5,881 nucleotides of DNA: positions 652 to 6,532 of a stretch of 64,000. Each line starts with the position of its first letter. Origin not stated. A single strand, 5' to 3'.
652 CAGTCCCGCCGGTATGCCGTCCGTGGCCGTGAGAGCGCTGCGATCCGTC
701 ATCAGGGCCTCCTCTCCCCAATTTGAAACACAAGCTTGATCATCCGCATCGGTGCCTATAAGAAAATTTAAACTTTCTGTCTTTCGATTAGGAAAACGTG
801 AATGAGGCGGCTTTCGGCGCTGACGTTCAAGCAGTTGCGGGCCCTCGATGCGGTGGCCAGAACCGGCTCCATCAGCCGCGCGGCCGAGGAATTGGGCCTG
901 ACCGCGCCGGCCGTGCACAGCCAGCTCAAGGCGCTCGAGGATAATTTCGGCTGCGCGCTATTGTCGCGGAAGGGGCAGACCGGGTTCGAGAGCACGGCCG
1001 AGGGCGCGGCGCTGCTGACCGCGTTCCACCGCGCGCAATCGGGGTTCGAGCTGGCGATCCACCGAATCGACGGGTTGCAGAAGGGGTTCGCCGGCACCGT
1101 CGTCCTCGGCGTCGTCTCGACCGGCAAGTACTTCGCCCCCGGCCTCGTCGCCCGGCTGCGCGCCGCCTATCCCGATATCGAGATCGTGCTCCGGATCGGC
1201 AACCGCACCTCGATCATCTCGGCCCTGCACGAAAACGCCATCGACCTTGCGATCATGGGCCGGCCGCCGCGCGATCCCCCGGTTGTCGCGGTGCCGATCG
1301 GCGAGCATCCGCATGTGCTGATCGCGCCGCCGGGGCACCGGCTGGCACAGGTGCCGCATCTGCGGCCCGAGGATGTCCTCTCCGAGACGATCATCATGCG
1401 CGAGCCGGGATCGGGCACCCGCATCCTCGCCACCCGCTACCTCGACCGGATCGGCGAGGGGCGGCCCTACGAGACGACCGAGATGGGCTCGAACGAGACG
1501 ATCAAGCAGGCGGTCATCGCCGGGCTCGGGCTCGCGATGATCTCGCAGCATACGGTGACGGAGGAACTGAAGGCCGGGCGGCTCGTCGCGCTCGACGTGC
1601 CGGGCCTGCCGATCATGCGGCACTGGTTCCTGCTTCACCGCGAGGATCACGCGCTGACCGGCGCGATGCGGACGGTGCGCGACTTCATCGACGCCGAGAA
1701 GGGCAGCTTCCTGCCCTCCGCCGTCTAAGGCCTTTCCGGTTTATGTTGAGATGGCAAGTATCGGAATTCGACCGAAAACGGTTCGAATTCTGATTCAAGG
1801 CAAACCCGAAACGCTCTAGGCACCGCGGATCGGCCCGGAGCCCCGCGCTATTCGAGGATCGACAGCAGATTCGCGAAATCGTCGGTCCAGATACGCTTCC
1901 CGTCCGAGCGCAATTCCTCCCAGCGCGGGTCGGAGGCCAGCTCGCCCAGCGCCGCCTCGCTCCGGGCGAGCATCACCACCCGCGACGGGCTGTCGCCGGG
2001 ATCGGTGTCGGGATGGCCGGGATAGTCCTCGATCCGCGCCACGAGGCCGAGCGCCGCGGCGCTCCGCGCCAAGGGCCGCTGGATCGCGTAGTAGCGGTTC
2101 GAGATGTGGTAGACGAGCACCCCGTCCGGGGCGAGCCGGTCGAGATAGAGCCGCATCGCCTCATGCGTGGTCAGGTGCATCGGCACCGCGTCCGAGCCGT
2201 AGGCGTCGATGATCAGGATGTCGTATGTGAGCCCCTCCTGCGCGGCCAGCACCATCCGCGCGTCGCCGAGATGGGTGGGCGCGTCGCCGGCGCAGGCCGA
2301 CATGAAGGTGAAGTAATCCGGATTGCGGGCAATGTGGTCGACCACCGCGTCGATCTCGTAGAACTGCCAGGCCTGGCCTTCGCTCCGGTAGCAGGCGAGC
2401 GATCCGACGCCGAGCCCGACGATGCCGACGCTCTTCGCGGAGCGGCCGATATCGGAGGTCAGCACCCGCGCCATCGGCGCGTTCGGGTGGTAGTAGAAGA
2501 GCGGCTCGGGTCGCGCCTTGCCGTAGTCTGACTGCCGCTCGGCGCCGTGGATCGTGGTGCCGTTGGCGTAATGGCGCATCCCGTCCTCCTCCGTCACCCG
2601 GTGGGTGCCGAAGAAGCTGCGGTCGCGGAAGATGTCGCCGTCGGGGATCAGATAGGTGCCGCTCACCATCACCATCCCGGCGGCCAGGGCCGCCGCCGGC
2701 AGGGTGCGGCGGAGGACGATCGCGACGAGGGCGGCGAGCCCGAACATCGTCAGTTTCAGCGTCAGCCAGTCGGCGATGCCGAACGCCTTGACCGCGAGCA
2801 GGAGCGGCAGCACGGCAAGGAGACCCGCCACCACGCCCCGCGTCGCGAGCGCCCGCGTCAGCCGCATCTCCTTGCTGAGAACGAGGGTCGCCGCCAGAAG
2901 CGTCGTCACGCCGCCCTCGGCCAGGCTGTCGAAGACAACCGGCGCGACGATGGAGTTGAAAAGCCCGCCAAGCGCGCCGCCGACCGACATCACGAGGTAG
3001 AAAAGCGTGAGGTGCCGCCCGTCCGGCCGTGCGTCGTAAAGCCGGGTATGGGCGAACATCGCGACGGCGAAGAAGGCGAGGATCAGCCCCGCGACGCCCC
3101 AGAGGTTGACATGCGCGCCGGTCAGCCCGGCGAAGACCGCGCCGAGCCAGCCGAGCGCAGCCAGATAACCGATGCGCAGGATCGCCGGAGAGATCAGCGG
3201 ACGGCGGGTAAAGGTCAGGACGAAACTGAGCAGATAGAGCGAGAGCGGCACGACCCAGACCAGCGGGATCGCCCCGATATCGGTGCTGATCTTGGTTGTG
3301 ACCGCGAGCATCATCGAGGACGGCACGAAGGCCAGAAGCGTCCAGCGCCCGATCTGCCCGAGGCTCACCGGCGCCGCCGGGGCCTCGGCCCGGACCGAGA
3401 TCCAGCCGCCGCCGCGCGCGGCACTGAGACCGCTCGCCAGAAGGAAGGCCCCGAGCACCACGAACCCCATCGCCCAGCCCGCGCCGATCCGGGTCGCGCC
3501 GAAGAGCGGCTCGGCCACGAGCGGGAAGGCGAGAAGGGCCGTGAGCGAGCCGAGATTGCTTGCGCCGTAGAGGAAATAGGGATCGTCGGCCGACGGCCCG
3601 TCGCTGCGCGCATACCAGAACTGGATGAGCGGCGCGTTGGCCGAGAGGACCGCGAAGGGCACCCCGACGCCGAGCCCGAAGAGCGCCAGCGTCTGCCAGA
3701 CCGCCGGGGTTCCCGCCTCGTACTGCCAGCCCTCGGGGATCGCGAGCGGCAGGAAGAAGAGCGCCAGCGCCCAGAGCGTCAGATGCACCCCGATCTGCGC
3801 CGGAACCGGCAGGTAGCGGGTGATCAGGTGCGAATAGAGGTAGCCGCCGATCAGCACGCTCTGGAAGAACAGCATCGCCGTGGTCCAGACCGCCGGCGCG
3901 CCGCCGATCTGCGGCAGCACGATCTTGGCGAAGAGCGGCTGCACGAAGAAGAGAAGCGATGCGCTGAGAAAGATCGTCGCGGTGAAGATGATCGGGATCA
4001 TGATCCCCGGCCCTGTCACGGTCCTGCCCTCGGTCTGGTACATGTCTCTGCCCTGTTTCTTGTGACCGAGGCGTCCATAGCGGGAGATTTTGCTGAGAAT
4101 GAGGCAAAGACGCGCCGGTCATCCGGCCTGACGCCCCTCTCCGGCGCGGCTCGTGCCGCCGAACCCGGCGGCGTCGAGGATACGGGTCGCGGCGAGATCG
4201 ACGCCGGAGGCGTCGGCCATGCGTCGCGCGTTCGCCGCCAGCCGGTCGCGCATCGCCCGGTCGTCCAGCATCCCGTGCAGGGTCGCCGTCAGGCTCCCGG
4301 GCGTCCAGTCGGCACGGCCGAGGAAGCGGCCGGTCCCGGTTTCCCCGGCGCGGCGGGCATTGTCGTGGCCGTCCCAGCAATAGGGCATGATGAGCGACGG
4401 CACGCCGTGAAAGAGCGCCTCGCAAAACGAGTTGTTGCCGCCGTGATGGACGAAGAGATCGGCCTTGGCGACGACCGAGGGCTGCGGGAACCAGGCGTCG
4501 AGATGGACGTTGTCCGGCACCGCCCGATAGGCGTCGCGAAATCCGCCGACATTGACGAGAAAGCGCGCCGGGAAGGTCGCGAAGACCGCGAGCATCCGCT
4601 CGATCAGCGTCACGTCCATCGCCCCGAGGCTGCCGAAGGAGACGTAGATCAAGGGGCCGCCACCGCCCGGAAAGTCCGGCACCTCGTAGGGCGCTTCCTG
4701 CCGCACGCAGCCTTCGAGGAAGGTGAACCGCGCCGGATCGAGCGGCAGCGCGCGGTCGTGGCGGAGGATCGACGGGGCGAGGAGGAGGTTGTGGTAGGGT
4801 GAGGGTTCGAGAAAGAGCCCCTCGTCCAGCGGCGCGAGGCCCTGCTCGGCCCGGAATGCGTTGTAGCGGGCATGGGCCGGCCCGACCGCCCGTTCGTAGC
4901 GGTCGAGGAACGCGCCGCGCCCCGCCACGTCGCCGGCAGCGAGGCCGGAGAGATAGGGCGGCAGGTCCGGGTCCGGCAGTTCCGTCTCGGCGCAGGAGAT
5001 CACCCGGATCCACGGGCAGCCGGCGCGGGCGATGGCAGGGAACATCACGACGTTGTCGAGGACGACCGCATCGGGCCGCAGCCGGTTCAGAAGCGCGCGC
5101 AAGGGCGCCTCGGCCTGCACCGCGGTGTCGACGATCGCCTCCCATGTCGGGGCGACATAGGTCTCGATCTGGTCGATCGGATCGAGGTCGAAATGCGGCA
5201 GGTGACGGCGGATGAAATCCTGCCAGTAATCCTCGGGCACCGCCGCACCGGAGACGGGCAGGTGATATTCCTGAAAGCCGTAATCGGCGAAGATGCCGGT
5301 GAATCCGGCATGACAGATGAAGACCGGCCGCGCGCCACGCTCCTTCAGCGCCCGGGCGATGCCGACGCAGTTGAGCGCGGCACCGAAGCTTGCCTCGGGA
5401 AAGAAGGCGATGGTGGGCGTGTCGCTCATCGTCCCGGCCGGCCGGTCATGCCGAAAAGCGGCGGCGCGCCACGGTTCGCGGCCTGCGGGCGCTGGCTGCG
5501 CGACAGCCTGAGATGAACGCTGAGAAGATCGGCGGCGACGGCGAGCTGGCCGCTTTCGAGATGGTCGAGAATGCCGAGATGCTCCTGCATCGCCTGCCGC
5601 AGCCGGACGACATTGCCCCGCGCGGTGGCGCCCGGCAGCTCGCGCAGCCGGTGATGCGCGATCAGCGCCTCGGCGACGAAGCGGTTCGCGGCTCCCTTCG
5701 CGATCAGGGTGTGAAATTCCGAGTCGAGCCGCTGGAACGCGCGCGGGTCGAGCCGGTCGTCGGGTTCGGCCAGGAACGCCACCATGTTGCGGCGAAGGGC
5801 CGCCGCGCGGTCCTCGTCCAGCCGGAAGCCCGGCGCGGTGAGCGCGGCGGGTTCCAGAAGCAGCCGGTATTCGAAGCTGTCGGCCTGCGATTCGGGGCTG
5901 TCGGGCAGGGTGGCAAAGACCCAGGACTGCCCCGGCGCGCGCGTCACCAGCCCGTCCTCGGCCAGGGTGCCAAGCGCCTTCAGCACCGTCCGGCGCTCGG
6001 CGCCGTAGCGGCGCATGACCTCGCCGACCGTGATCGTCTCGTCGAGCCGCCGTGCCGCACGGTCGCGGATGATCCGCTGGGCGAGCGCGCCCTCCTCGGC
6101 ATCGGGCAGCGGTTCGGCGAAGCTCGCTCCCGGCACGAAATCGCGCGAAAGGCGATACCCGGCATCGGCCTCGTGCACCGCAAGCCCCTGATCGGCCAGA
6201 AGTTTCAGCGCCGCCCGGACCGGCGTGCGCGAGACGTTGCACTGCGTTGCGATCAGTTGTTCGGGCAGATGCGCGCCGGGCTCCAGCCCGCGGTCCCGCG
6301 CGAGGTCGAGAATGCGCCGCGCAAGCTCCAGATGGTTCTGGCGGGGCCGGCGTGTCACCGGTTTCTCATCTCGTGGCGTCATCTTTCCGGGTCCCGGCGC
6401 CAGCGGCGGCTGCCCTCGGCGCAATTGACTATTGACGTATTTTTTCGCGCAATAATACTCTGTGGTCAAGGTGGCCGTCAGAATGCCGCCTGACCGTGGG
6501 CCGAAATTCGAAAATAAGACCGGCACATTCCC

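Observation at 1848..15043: Polyamine-themed divergon combining a Pot-type importer with two GT1 glycosyltransferases, twin cupins, an ALDH and a NylB-like amidase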

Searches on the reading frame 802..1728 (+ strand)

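Call 5: search_protein_families(library=pfam, proteins=[window:802-1728:+], max_evalue=0.01)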
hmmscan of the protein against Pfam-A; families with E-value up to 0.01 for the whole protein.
window:802-1728:+ (308 aa): 5 families
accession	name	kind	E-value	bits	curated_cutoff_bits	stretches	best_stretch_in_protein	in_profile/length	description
PF03466.25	LysR_substrate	-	1.5e-52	178.4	28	1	94-297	2-205/209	LysR substrate binding domain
PF00126.33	HTH_1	-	7.8e-19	67.8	26.6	1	9-68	1-59/60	Bacterial regulatory helix-turn-helix protein, lysR family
PF12727.12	PBP_like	-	0.00047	19.8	27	1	196-256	95-158/193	PBP superfamily domain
PF13518.12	HTH_28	-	0.0023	18.4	25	1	11-57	2-48/52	Helix-turn-helix domain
PF12802.13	MarR_2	-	0.0041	17.7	27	0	7-47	3-46/61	MarR family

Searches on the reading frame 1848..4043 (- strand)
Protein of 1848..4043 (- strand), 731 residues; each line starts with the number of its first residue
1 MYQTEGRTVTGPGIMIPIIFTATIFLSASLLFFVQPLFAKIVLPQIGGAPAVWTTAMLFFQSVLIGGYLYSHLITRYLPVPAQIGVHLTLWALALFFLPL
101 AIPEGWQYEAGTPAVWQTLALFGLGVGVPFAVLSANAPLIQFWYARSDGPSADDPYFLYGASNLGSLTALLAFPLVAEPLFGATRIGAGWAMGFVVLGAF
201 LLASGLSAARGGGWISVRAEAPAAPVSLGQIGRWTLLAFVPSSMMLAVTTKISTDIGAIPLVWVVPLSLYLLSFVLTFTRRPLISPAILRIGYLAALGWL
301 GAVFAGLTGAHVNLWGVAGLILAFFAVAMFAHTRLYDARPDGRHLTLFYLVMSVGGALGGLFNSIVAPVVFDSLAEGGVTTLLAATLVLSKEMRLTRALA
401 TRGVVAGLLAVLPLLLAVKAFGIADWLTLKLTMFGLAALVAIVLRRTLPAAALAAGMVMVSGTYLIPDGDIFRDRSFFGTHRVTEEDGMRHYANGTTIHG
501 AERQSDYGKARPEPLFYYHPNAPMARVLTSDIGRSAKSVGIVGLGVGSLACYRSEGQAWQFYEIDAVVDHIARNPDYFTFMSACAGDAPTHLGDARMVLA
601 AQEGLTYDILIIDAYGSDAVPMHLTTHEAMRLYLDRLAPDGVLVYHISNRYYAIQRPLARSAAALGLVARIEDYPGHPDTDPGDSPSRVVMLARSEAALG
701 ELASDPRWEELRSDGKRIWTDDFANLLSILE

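Call 5: search_protein_families(library=pfam, proteins=[window:1848-4043:-], max_evalue=0.01)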
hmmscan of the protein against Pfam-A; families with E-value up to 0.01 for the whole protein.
window:1848-4043:- (731 aa): 1 family
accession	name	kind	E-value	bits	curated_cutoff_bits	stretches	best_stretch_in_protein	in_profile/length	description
PF10749.14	DUF2534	-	0.0083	16.7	22.4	0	232-263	43-74/80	Protein of unknown function (DUF2534)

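Call 6: search_protein_families(library=ncbifam, proteins=[window:1848-4043:-], max_evalue=0.01)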
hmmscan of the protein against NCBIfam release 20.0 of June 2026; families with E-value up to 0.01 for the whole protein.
window:1848-4043:- (731 aa): 2 families
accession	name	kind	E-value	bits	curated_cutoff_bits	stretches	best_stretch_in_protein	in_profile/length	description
NF037959.1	MFS_SpdSyn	subfamily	3e-11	42.7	40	1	557-650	300-388/480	fused MFS/spermidine synthase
NF003380.0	PRK04457.1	equivalog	0.00048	19.2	304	1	482-655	23-188/265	polyamine aminopropyltransferase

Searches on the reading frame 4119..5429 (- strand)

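Call 5: search_protein_families(library=pfam, proteins=[window:4119-5429:-], max_evalue=0.01)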
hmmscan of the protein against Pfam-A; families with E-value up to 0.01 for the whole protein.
window:4119-5429:- (436 aa): 3 families
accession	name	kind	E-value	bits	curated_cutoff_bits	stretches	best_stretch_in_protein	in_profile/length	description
PF06722.18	EryCIII-like_C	-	2.4e-19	70.2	31.7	1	297-399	22-124/145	Erythromycin biosynthesis protein CIII-like, C-terminal domain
PF00201.24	UDPGT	-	1.4e-10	41.1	19.5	1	260-393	277-411/499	UDP-glucoronosyl and UDP-glucosyl transferase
PF04101.22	Glyco_tran_28_C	-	2.7e-06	27.9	22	1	317-401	66-154/166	Glycosyltransferase family 28 C-terminal domain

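Call 6: search_protein_families(library=ncbifam, proteins=[window:4119-5429:-], max_evalue=0.01)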
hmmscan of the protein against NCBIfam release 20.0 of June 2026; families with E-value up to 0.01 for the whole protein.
window:4119-5429:- (436 aa): 6 families
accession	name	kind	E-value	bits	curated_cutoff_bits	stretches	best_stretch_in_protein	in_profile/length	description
TIGR01426.2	MGT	subfamily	8.7e-30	104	260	1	24-418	15-388/393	macrolide family glycosyltransferase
NF033129.1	macro_glyco_Mgt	subfamily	2.5e-20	72.8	700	1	75-417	56-388/393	macrolide-inactivating glycosyltransferase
NF000362.1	self_GT_OleI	exception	3.2e-15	56.2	700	1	251-418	248-416/424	OleI family self-immunity macrolide glycosyltransferase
TIGR04516.1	glycosyl_450act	subfamily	4e-15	55.8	440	1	279-403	271-395/418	activator-dependent family glycosyltransferase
TIGR01133.1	murG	equivalog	8.3e-06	25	250.25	1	261-409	186-345/353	undecaprenyldiphospho-muramoylpentapeptide beta-N-acetylglucosaminyltransferase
NF000354.1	glycotrans_Rgt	equivalog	1.7e-05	24.2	800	1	247-418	229-399/411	rifamycin-inactivating glycosyltransferase Rgt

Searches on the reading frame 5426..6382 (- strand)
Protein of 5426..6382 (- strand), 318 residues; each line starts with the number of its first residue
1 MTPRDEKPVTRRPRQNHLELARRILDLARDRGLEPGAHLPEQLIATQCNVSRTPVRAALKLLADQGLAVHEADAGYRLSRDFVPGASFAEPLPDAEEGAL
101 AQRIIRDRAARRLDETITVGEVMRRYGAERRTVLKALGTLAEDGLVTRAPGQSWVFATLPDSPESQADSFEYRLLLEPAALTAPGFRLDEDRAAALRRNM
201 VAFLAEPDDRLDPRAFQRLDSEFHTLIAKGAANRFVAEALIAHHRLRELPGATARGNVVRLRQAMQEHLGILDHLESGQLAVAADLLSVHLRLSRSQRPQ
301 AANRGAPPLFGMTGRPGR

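Call 5: search_protein_families(library=pfam, proteins=[window:5426-6382:-], max_evalue=0.01)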
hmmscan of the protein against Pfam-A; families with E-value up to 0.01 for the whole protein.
window:5426-6382:- (318 aa): 10 families
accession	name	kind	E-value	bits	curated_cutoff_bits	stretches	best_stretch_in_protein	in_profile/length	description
PF00392.27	GntR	-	3e-17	62.5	27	2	19-70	4-56/64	Bacterial regulatory proteins, gntR family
PF07729.17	FCD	-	2.3e-13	51.1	24.3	1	168-292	1-124/125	FCD domain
PF13545.12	HTH_Crp_2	-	9.3e-06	26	27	0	20-68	3-52/70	Crp-like helix-turn-helix domain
PF13412.12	HTH_24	-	5.5e-05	23.1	21.9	0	42-67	21-46/48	Winged helix-turn-helix DNA-binding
PF25213.1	HVO_A0261_N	-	0.00013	22.2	35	0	44-78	30-63/86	HVO_A0261 N-terminal domain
PF01978.25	TrmB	-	0.00032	20.9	25.6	0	116-158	22-64/68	Sugar-specific transcriptional regulator TrmB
PF12802.13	MarR_2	-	0.00061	20.3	27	0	114-150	19-54/61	MarR family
PF08279.18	HTH_11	-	0.0012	19.1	25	0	42-70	19-47/55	HTH domain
PF02082.26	Rrf2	-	0.0022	18.6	30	0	101-152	8-59/132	Iron-dependent Transcriptional regulator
PF24270.1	HTH_Cmi2_C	-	0.009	16.7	27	0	113-149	85-121/125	Cmi2, C-terminal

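Call 6: search_protein_families(library=ncbifam, proteins=[window:5426-6382:-], max_evalue=0.01)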
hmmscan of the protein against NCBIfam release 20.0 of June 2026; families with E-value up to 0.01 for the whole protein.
window:5426-6382:- (318 aa): 16 families
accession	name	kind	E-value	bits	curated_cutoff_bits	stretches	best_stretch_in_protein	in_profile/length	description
TIGR03338.1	phnR_burk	equivalog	3.8e-11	43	271.5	1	31-76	27-72/212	phosphonate utilization associated transcriptional regulator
NF003011.0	PRK03837.1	subfamily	2.2e-09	37.3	260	1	211-296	146-231/241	transcriptional regulator NanR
TIGR02018.2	his_ut_repres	equivalog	1.1e-08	34.7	220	2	21-77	5-62/226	histidine utilization transcriptional repressor HutC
TIGR02404.1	trehalos_R_Bsub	equivalog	6e-07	29.3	211.95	0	121-152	29-60/233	trehalose operon repressor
NF007741.0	PRK10421.1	equivalog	1.2e-06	28.1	311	1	17-70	9-63/262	transcriptional regulator LldR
NF052290.2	MocR_like_YczR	exception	5e-06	25.5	487.4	1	13-75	17-80/458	MocR-like transcription factor YczR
TIGR02325.1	C_P_lyase_phnF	equivalog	6e-05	22.7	156.8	0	30-71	23-65/238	phosphonate metabolism transcriptional regulator PhnF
NF033788.1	HTH_metalloreg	subfamily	0.0004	20.1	55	0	113-159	20-68/77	metalloregulator ArsR/SmtB family transcription factor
NF052282.1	PLP_TF_PdxR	equivalog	0.0015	17.7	320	0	20-80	6-67/448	MocR-like pyridoxine biosynthesis transcription factor PdxR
NF052281.1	rhizopine_MocR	equivalog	0.0016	17.2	650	0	16-76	19-80/479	rhizopine catabolism transcriptional regulator MocR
TIGR03337.1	phnR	equivalog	0.0017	18.1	296.75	0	19-76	5-63/231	phosphonate utilization transcriptional regulator PhnR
NF052441.1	TransRegRv0792c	equivalog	0.0019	17.5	400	0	31-71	32-73/260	Rv0792c family HTH-type transcriptional regulator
NF008491.0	PRK11402.1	subfamily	0.0022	17.5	269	0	20-71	16-68/243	GntR family transcriptional regulator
NF007588.0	PRK10225.1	equivalog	0.0055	16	442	0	12-75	9-70/257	Uxu operon transcriptional regulator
NF007001.0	PRK09464.1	equivalog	0.007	16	330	0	31-92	26-86/254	pyruvate dehydrogenase complex transcriptional repressor PdhR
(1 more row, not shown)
